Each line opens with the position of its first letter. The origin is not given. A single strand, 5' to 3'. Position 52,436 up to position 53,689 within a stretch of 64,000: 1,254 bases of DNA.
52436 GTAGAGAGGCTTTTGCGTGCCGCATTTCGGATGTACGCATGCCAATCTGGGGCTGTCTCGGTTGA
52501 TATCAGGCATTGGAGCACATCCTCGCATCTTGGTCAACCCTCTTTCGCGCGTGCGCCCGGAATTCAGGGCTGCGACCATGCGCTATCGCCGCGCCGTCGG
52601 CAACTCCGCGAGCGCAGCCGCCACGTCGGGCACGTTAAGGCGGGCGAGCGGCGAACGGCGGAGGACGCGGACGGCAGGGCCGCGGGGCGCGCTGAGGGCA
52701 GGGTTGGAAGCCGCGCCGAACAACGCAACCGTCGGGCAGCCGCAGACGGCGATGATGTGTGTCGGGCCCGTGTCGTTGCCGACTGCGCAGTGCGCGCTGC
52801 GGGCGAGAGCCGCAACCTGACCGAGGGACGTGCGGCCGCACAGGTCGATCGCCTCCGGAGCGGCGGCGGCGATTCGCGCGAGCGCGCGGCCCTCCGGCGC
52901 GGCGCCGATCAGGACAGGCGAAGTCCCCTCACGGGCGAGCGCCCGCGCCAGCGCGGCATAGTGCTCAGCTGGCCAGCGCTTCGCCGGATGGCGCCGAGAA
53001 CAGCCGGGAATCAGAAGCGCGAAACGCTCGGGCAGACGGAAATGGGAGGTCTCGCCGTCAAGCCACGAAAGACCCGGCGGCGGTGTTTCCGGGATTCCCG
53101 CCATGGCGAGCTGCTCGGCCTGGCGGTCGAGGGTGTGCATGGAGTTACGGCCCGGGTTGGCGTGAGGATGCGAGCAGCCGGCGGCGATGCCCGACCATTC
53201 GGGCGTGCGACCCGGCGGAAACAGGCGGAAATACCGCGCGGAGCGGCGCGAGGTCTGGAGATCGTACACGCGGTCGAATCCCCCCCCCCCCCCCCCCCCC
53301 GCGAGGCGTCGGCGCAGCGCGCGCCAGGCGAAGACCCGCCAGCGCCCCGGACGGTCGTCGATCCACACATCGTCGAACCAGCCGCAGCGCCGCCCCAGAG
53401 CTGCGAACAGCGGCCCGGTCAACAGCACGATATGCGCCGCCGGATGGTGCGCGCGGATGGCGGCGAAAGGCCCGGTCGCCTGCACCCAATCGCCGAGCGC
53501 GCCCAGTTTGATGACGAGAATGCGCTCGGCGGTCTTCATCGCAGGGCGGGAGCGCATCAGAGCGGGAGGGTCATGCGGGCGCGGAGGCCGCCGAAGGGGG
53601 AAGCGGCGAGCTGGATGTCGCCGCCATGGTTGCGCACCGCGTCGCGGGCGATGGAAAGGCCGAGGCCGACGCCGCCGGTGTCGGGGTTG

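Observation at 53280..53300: C21/G21 homopolymer in frame within the LPS heptosyltransferase gene (Gly7)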

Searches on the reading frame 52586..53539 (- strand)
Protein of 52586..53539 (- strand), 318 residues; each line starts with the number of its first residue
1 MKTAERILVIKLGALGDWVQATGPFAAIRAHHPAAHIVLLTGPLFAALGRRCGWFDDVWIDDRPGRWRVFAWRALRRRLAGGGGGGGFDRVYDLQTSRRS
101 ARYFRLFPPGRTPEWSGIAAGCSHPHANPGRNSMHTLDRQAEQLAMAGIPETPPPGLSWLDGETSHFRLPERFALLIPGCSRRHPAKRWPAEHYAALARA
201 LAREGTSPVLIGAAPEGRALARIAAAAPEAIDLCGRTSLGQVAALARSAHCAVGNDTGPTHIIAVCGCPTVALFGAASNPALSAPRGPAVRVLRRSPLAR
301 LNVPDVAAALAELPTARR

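Call 9: search_protein_families(library=pfam, proteins=[window:52586-53539:-])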
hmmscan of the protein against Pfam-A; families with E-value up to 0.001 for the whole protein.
window:52586-53539:- (318 aa): 1 family
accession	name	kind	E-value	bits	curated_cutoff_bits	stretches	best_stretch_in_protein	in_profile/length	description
PF01075.23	Glyco_transf_9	-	1.6e-27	96.8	22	1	85-288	10-222/247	Glycosyltransferase family 9 (heptosyltransferase)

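Call 10: search_protein_families(library=ncbifam, proteins=[window:52586-53539:-], max_evalue=0.01)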
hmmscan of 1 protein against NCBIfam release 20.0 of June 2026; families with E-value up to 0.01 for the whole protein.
window:52586-53539:- (318 aa): 6 families
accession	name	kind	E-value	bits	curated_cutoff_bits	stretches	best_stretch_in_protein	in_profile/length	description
TIGR02193.1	heptsyl_trn_I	equivalog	4.4e-21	75.4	185.3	1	6-312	1-318/320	lipopolysaccharide heptosyltransferase I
TIGR02195.1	heptsyl_trn_II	equivalog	1.7e-20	73.5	134.6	1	172-285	175-292/339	lipopolysaccharide heptosyltransferase II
NF008162.0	PRK10916.1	equivalog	4.2e-17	62.4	569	1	182-294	190-306/348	ADP-heptose--LPS heptosyltransferase RfaF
TIGR02201.1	heptsyl_trn_III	equivalog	7e-13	48.3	170.2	1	181-278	189-290/344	putative lipopolysaccharide heptosyltransferase III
NF007742.0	PRK10422.1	equivalog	4.7e-10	38.8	467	1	182-278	192-292/352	lipopolysaccharide core heptosyltransferase RfaQ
NF008204.0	PRK10964.1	equivalog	2.2e-08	33.6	437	1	185-306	190-312/322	lipopolysaccharide heptosyltransferase RfaC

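Call 11: find_homologous_proteins(query=window:52586-53539:-, max_evalue=1e-20)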
Query window:52586-53539:- (318 aa): 5240 proteins with E <= 1e-20 among 8000 candidates; the best 120 are listed.
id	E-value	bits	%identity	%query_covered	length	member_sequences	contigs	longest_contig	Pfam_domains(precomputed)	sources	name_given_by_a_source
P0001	5.3e-202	688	97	100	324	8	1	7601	PF01075.24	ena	-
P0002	3.8e-142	491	73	98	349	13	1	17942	PF01075.24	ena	-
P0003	2.7e-118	413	65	98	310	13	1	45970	PF01075.24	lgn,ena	-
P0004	1.3e-116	408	67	96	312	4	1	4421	PF01075.24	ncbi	ncbi:MAG TPA: glycosyltransferase family 9 protein [Alphaproteobacteria bacterium]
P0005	3.3e-116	406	65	97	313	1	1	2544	PF01075.24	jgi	jgi:ADP-heptose:LPS heptosyltransferase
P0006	7.0e-116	405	65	95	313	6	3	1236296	PF01075.24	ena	-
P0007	2.0e-115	404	65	97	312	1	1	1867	PF01075.24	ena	-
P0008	1.2e-114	401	61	99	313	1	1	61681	PF01075.24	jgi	jgi:ADP-heptose:LPS heptosyltransferase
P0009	3.0e-114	400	65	96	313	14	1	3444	PF01075.24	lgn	-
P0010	8.6e-114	398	63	99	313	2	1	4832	PF01075.24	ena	-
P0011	1.4e-112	394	66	97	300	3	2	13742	PF01075.24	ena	-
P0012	3.0e-112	393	61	99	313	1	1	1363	PF01075.24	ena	-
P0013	6.2e-112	392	63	96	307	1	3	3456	PF01075.24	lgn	-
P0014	6.6e-112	392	64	100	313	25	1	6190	PF01075.24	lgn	-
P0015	8.6e-112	392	61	97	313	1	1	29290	PF01075.24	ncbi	-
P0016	1.3e-111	391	63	96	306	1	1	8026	PF01075.24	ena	-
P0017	1.4e-111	391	61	97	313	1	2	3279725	PF01075.24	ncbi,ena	-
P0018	4.3e-111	389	65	94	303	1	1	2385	PF01075.24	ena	-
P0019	6.1e-111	389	63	92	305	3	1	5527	PF01075.24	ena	-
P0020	8.4e-111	388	59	98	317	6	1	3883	PF01075.24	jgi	-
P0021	9.8e-111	388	60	97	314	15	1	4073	PF01075.24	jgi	-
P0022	2.3e-110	387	62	96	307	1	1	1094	PF01075.24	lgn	-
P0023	2.7e-110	387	59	97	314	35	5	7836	PF01075.24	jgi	-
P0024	4.0e-110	386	60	97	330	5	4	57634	PF01075.24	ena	-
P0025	4.6e-110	386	63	96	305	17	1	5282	PF01075.24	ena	-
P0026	6.0e-110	386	62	98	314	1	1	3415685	PF01075.24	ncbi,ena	-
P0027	7.1e-110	385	61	97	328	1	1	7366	PF01075.24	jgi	-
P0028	8.9e-110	385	61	97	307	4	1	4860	PF01075.24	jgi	jgi:ADP-heptose:LPS heptosyltransferase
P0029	1.2e-109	385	61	98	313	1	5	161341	PF01075.24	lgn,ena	-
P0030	1.2e-109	385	64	97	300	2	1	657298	PF01075.24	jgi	jgi:ADP-heptose:LPS heptosyltransferase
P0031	1.4e-109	384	60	96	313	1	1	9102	PF01075.24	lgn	-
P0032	2.1e-109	384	63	96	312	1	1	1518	PF01075.24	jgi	-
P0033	2.5e-109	384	61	96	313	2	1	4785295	PF01075.24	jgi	-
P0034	4.2e-109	383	62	96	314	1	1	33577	PF01075.24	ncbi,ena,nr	ncbi:MAG: glycosyltransferase family 9 protein [Rhodospirillales bacterium]|nr:glycosyltransferase f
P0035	6.0e-109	382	63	96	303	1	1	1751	PF01075.24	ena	-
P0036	6.7e-109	382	61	96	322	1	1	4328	PF01075.24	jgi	-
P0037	9.5e-109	382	62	95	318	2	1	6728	PF01075.24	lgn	-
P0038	1.1e-108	382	59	97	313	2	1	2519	PF01075.24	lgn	-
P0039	3.2e-108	380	62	97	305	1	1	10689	PF01075.24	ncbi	-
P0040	3.2e-108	380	59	97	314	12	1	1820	PF01075.24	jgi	-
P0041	3.3e-108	380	61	96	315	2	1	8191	PF01075.24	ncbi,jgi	-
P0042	3.9e-108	380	63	96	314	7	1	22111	PF01075.24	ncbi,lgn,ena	-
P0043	4.4e-108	379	60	97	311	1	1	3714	PF01075.24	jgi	jgi:ADP-heptose:LPS heptosyltransferase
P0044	4.7e-108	379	63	96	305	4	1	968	PF01075.24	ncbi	-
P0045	4.8e-108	379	59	96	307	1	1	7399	PF01075.24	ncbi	-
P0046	7.0e-108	379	58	98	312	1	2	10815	PF01075.24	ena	-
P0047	7.9e-108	379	60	96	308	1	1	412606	PF01075.24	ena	-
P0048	8.4e-108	379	59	99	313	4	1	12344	PF01075.24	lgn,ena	-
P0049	8.4e-108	379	59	98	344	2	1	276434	PF01075.24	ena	-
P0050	9.1e-108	378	59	97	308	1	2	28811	PF01075.24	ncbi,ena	-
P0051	9.2e-108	378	62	96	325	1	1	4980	PF01075.24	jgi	jgi:ADP-heptose:LPS heptosyltransferase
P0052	9.3e-108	378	58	98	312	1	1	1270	PF01075.24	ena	-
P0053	9.8e-108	378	60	96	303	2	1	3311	PF01075.24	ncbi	-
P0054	1.0e-107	378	58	98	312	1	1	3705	PF01075.24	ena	-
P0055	1.0e-107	378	60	97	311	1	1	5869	PF01075.24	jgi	jgi:ADP-heptose:LPS heptosyltransferase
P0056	1.0e-107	378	59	96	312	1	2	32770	PF01075.24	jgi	jgi:ADP-heptose:LPS heptosyltransferase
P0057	1.1e-107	378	60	97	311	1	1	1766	PF01075.24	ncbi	-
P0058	1.1e-107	378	63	97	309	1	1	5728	PF01075.24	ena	-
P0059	1.1e-107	378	60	97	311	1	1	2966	PF01075.24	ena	-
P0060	1.3e-107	378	60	96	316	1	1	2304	PF01075.24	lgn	-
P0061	1.5e-107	378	62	97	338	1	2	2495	PF01075.24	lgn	-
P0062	1.7e-107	378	60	96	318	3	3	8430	PF01075.24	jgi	jgi:ADP-heptose:LPS heptosyltransferase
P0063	1.8e-107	377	59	99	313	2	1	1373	PF01075.24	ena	-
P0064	2.0e-107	377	61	96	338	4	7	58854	PF01075.24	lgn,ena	-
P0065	2.1e-107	377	61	99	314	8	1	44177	PF01075.24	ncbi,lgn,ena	-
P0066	2.2e-107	377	59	96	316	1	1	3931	PF01075.24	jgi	jgi:ADP-heptose:LPS heptosyltransferase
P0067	2.3e-107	377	61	97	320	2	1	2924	PF01075.24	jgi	jgi:ADP-heptose:LPS heptosyltransferase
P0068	2.4e-107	377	61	97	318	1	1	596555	PF01075.24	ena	-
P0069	2.9e-107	377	62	98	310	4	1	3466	PF01075.24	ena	-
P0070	3.4e-107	377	61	97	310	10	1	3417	PF01075.24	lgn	-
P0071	3.4e-107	377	61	97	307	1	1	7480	PF01075.24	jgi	-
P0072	4.0e-107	376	61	99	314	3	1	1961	PF01075.24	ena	-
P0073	4.2e-107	376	62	93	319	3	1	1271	PF01075.24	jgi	-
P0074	4.8e-107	376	61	96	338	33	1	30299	PF01075.24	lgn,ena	-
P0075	5.2e-107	376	59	97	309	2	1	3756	PF01075.24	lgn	-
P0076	6.0e-107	376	61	97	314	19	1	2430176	PF01075.24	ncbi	-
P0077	7.4e-107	375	64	96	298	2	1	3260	PF01075.24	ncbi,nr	ncbi:MAG: glycosyltransferase family 9 protein, partial [Alphaproteobacteria bacterium]|nr:glycosylt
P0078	8.5e-107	375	64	92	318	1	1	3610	PF01075.24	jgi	-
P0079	8.8e-107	375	58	98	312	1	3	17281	PF01075.24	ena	-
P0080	9.1e-107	375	62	97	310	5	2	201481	PF01075.24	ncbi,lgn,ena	-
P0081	9.3e-107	375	61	97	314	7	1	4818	PF01075.24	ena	-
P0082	1.0e-106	375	60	99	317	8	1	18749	PF01075.24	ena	-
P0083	1.0e-106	375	60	96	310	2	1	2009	PF01075.24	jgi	jgi:ADP-heptose:LPS heptosyltransferase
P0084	1.1e-106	375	60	97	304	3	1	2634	PF01075.24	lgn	-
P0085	1.1e-106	375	61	95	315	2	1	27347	PF01075.24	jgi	-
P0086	1.3e-106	375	61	97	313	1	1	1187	PF01075.24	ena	-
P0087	1.4e-106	375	60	97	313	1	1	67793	PF01075.24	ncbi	-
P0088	1.5e-106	374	62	98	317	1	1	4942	PF01075.24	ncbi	-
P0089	1.6e-106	374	61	97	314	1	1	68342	PF01075.24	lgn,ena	-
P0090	1.8e-106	374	58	97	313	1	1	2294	PF01075.24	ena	-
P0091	2.2e-106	374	58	97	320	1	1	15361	PF01075.24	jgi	jgi:ADP-heptose:LPS heptosyltransferase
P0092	2.5e-106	374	59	98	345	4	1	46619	PF01075.24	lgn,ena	-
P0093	3.1e-106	373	61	97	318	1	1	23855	PF01075.24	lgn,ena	-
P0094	3.4e-106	373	62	92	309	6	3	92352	PF01075.24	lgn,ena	-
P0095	3.7e-106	373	60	96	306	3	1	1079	PF01075.24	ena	-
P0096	3.9e-106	373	61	92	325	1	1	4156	PF01075.24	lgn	-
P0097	4.0e-106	373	57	97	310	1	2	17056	PF01075.24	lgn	-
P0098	4.6e-106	373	56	97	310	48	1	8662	PF01075.24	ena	-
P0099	4.7e-106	373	60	96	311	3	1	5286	PF01075.24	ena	-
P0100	4.8e-106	373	60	97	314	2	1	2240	PF01075.24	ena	-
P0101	5.2e-106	373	62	95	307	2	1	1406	PF01075.24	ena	-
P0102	5.5e-106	373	58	98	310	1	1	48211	PF01075.24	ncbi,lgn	-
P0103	6.0e-106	372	61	97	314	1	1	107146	PF01075.24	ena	-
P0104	6.1e-106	372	59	100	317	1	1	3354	PF01075.24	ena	-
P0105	6.8e-106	372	62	90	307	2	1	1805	PF01075.24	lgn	-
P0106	7.4e-106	372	61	97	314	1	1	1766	PF01075.24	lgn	-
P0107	9.7e-106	372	58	98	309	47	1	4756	PF01075.24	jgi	-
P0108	1.1e-105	372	56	97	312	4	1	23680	PF01075.24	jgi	-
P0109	1.2e-105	372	60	100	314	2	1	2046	PF01075.24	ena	-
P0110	1.2e-105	371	60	96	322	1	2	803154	PF01075.24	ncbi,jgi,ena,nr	ncbi:MAG: glycosyltransferase family 9 protein [Rhodospirillaceae bacterium]|jgi:ADP-heptose:LPS hep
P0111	1.2e-105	371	58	92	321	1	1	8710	PF01075.24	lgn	-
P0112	1.5e-105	371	58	98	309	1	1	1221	PF01075.24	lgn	-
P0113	1.5e-105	371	59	97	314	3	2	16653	PF01075.24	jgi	jgi:ADP-heptose:LPS heptosyltransferase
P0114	1.6e-105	371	61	96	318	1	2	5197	PF01075.24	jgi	jgi:ADP-heptose:LPS heptosyltransferase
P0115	1.7e-105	371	59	98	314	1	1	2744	PF01075.24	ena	-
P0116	1.8e-105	371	63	90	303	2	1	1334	PF01075.24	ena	-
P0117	1.8e-105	371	60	97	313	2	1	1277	PF01075.24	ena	-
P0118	2.0e-105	371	61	97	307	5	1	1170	PF01075.24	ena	-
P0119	2.0e-105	371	60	97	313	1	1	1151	PF01075.24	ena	-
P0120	2.1e-105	371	58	95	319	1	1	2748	PF01075.24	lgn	-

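Call 13: list_cluster_members(proteins=[P0001, window:52586-53539:-])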
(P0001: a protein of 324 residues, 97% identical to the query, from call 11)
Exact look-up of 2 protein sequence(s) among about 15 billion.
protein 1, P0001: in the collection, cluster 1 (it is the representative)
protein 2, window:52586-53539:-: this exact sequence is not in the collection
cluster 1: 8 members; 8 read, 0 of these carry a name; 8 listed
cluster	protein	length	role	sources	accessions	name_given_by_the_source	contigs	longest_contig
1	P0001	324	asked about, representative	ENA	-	-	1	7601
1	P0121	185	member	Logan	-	-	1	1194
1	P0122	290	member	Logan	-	-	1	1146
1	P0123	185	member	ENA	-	-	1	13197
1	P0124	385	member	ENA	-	-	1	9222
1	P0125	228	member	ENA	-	-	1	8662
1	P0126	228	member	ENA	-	-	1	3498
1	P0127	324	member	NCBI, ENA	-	-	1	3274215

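Call 14: find_encoding_contigs(protein=P0001, flank=10000, max_places=10)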
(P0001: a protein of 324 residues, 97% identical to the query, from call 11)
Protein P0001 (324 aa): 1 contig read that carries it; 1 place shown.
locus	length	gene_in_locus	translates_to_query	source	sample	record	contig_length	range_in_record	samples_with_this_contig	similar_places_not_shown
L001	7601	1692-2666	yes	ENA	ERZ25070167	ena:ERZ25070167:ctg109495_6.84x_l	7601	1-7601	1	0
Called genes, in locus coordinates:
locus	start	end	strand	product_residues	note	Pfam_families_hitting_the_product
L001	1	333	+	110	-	?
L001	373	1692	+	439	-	PF00672:HAMP (weak), PF00512:HisKA, PF02518:HATPase_c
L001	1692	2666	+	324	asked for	PF01075:Glyco_transf_9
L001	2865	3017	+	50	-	-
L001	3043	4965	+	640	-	PF02463:SMC_N (faint), PF11398:DUF2813, PF13175:AAA_15, PF13476:AAA_23, PF13304:AAA_21, PF13175:AAA_15, PF11398:DUF2813, PF20469:OLD-like_TOPRIM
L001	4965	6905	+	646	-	PF00580:UvrD-helicase, PF13245:AAA_19, PF13361:UvrD_C, PF13538:UvrD_C_2 (faint)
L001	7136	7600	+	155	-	?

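Call 17: find_encoding_contigs(protein=P0125, flank=3000, max_places=4)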
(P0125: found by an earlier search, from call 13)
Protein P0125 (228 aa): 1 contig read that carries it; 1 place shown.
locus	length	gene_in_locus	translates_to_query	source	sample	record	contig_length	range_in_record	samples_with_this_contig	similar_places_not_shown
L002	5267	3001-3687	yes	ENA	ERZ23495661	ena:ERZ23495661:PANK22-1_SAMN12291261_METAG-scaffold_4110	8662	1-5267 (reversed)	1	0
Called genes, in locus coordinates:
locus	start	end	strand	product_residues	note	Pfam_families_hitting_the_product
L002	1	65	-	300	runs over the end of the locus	PF01063:Aminotran_4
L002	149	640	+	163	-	PF12802:MarR_2, PF13463:HTH_27 (weak)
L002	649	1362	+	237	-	PF00072:Response_reg, PF00486:Trans_reg_C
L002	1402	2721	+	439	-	PF00672:HAMP (weak), PF00512:HisKA, PF02518:HATPase_c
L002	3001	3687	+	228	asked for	PF01075:Glyco_transf_9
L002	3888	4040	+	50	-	-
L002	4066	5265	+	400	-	?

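Call 18: find_encoding_contigs(protein=P0126, flank=3000, max_places=4)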
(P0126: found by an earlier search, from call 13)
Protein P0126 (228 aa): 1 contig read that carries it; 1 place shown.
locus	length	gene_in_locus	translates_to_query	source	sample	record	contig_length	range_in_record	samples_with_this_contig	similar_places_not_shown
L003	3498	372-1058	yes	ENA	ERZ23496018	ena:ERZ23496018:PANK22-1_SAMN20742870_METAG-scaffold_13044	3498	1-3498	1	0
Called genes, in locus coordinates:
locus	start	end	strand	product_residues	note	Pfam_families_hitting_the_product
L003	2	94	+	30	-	?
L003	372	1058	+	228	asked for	PF01075:Glyco_transf_9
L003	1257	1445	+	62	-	-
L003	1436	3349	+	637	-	PF02463:SMC_N (faint), PF11398:DUF2813, PF13175:AAA_15, PF13476:AAA_23, PF13304:AAA_21, PF13175:AAA_15, PF11398:DUF2813, PF20469:OLD-like_TOPRIM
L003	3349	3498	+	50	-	?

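Call 19: find_encoding_contigs(protein=P0124, flank=3000, max_places=4)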
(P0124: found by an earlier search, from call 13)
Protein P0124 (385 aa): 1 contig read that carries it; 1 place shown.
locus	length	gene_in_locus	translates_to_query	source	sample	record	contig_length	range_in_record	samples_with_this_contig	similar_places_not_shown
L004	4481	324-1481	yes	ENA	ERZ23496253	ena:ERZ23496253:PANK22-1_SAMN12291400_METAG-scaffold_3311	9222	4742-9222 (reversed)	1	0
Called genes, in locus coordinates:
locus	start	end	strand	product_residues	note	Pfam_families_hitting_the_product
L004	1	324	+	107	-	?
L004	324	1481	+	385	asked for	PF01075:Glyco_transf_9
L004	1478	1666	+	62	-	-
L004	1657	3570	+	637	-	PF02463:SMC_N (faint), PF11398:DUF2813, PF13175:AAA_15, PF13476:AAA_23, PF13304:AAA_21, PF13175:AAA_15, PF11398:DUF2813, PF20469:OLD-like_TOPRIM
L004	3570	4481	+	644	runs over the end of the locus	PF00580:UvrD-helicase, PF13245:AAA_19, PF13361:UvrD_C, PF13538:UvrD_C_2 (faint)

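Call 20: find_encoding_contigs(protein=P0123, flank=3000, max_places=4)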
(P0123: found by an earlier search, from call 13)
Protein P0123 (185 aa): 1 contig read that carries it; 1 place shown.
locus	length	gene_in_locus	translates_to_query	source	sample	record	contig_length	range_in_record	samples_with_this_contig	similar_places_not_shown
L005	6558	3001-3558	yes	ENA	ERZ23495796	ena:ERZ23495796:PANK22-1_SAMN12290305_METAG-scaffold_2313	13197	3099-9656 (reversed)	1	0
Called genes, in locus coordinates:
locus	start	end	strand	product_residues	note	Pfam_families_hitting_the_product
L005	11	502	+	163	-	PF12802:MarR_2, PF13463:HTH_27 (weak)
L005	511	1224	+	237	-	PF00072:Response_reg, PF00486:Trans_reg_C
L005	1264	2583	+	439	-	PF00672:HAMP (faint), PF00512:HisKA, PF02518:HATPase_c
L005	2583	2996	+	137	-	-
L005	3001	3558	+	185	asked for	PF01075:Glyco_transf_9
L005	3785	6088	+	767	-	PF05729:NACHT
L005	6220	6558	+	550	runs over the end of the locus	PF00496:SBP_bac_5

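Call 21: find_encoding_contigs(protein=P0121, flank=3000, max_places=4)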
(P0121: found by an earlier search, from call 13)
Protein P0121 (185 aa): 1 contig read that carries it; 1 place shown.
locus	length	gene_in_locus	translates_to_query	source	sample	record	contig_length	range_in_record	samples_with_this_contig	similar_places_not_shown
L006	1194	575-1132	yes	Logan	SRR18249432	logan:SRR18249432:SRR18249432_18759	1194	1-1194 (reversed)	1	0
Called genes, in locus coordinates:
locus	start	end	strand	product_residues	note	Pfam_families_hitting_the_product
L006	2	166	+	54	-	?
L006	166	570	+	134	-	PF22039:HUTI_composite_bact (faint)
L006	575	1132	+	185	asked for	PF01075:Glyco_transf_9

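Call 22: find_encoding_contigs(protein=P0122, flank=3000, max_places=4)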
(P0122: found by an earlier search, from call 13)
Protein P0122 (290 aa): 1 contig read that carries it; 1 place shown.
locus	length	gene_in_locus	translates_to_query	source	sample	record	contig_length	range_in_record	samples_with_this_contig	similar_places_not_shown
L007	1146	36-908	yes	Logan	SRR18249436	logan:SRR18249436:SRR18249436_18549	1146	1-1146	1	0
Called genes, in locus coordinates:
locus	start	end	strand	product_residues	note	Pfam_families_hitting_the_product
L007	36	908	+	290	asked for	PF01075:Glyco_transf_9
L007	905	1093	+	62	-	-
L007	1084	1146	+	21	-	?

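Call 23: find_encoding_contigs(protein=P0127, flank=10000, max_places=4)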
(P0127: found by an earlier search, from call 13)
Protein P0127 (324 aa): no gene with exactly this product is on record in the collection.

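Call 25: find_related_loci(query=window:52586-53539:-, collection=genome_contigs, flank=10000)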
Query window:52586-53539:- (318 aa) in genome_contigs; peptide patterns used: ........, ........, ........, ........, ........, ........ (x = any residue, [..] = any of these).
600 stretches matched a pattern (row limit reached: there are more); 277 encode a relative of the query (tblastn E <= 1e-3); the best 80 are kept; 80 distinct loci.
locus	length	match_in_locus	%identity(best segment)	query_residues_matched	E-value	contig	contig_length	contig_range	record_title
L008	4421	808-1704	67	4-307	1e-113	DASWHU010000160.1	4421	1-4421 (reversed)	MAG TPA_asm: Alphaproteobacteria bacterium isolate SMAG_U2850 k141_1934139, whole genome shotgun sequence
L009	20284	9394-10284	65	1-301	5e-108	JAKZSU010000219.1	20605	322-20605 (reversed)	MAG: Alphaproteobacteria bacterium isolate Langseth_MAG_00041 Langseth_MAG_00041_000000000219, whole genome shotgun sequ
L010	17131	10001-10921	57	5-315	3e-106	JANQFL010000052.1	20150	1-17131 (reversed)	MAG: Sneathiellales bacterium isolate PL23a_bin.86 k99_4106944, whole genome shotgun sequence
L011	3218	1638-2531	64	5-311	2e-108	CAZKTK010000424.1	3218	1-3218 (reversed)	MAG TPA_asm: uncultured Rhodospirillaceae bacterium isolate SRP260945_co1_88 genome assembly, contig: NODE_66299_length_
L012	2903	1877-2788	56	2-310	1e-108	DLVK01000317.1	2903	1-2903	MAG TPA_asm: Rhodospirillaceae bacterium isolate UBA9261 contig_57217, whole genome shotgun sequence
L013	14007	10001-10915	59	4-312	2e-104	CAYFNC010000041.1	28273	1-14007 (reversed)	MAG TPA_asm: uncultured Hyphomicrobiales bacterium isolate ERP019367_co2_49 genome assembly, contig: NODE_1290_length_28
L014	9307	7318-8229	60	7-310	1e-102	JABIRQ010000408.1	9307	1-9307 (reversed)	MAG: Rhodospirillaceae bacterium isolate SI072_bin169 k141_1263115, whole genome shotgun sequence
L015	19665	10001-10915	57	2-313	1e-100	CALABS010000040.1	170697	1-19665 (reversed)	MAG TPA_asm: uncultured Rhodospirillaceae bacterium isolate SRR3330211_bin.58_CONCOCT_v1.1_MAG genome assembly, contig:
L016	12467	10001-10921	61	4-310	1e-100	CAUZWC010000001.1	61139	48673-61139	MAG: Alphaproteobacteria bacterium isolate CBN3_323.74 genome assembly, contig: Ga0302135_10000057, whole genome shotgun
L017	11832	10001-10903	54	6-310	7e-107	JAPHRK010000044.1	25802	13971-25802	MAG: Rhodospirillales bacterium isolate N2D-Bin_14 c_000000006360, whole genome shotgun sequence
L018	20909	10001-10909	55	4-310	9e-101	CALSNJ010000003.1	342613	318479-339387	MAG: uncultured Alphaproteobacteria bacterium isolate K_MB42 genome assembly, contig: contig_15514_K_MB42, whole genome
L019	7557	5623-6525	58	6-313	3e-100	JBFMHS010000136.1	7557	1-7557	MAG: Pseudomonadota bacterium isolate MAG330 MAG330_136, whole genome shotgun sequence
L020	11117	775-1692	58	2-314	7e-100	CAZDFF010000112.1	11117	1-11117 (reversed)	MAG TPA_asm: uncultured Hyphomicrobiales bacterium isolate binchicken_co199_81 genome assembly, contig: NODE_4153_length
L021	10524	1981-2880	57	6-310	2e-99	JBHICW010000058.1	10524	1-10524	MAG: Alphaproteobacteria bacterium isolate Bea_3_bin.25 NODE_1482_length_10524_cov_13.530041, whole genome shotgun seque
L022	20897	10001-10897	55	7-310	1e-99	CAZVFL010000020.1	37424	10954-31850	MAG TPA_asm: uncultured Thalassospiraceae bacterium isolate binchicken_co202_61 genome assembly, contig: NODE_189_length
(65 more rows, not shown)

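Call 31: find_encoding_contigs(protein=P0002, flank=6000, max_places=3)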
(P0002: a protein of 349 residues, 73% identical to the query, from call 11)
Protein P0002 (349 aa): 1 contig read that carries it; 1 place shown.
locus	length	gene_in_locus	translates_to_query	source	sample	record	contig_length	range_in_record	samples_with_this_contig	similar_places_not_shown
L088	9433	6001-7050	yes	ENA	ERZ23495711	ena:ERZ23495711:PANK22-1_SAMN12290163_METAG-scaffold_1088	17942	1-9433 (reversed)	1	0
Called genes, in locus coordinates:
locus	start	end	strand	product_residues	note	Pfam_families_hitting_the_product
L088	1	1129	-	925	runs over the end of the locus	PF02739:5_3_exonuc_N, PF01367:5_3_exonuc, PF01612:DNA_pol_A_exo1, PF00476:DNA_pol_A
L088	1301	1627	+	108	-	-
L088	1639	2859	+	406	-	PF01306:LacY_symp, PF03825:Nuc_H_symport, PF12832:MFS_1_like, PF07690:MFS_1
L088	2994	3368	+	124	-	-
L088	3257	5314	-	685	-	PF19335:HMBD, PF00122:E1-E2_ATPase, PF00702:Hydrolase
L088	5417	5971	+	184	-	-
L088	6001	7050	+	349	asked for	PF01075:Glyco_transf_9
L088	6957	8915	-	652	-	-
